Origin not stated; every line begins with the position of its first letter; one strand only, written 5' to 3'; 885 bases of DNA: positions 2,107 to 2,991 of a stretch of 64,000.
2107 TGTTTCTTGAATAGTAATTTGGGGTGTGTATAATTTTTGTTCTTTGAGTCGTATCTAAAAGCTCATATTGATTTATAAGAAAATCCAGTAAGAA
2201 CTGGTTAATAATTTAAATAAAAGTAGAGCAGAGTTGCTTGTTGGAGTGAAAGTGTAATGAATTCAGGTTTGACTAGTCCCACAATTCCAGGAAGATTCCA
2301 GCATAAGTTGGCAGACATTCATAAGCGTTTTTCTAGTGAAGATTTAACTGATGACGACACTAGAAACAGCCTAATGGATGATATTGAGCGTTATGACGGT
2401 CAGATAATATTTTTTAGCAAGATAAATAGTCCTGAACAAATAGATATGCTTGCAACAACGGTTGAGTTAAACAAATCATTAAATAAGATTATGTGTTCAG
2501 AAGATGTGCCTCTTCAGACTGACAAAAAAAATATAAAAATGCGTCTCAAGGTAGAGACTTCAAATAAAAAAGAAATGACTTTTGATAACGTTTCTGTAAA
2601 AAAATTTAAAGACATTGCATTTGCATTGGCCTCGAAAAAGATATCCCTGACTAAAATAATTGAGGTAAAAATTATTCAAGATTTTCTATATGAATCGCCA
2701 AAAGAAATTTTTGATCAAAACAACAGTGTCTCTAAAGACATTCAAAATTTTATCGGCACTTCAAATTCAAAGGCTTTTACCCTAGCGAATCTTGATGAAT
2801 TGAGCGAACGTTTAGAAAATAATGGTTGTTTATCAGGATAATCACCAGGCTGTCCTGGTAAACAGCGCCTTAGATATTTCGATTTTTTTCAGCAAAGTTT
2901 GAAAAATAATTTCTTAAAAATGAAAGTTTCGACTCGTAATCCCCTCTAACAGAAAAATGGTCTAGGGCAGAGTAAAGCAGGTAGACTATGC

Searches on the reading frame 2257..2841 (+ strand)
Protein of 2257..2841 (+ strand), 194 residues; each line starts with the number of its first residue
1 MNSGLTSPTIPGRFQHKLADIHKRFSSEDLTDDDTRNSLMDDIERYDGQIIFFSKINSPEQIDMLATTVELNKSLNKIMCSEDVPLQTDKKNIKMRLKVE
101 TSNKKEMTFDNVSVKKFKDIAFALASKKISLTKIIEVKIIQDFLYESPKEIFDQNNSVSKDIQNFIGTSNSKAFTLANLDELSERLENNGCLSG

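Call 67: find_encoding_contigs(protein=window:2257-2841:+, flank=10000, max_places=1)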
Protein window:2257-2841:+ (194 aa): 4 contigs read that carry it; 1 place shown.
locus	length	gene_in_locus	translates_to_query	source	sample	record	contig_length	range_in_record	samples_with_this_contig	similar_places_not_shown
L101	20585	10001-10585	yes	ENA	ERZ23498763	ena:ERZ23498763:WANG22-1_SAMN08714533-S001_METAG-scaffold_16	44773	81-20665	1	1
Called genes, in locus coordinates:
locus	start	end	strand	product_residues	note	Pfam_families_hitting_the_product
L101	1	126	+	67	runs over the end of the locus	?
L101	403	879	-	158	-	PF01668:SmpB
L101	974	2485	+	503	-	PF01235:Na_Ala_symp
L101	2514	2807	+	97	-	PF03658:Ub-RnfH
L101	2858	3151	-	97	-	PF04355:BamE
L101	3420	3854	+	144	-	PF01475:FUR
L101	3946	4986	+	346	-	PF00762:Ferrochelatase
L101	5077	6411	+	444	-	PF02878:PGM_PMM_I, PF02879:PGM_PMM_II, PF02880:PGM_PMM_III, PF00408:PGM_PMM_IV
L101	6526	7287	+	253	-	PF00121:TIM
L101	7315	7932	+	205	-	PF03840:SecG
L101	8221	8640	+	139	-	PF01643:Acyl-ACP_TE (weak), PF13279:4HBT_2, PF03061:4HBT (weak)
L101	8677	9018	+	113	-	PF07883:Cupin_2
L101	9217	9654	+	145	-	PF11071:Nuc_deoxyri_tr3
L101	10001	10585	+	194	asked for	-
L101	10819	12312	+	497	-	PF00916:Sulfate_transp, PF01740:STAS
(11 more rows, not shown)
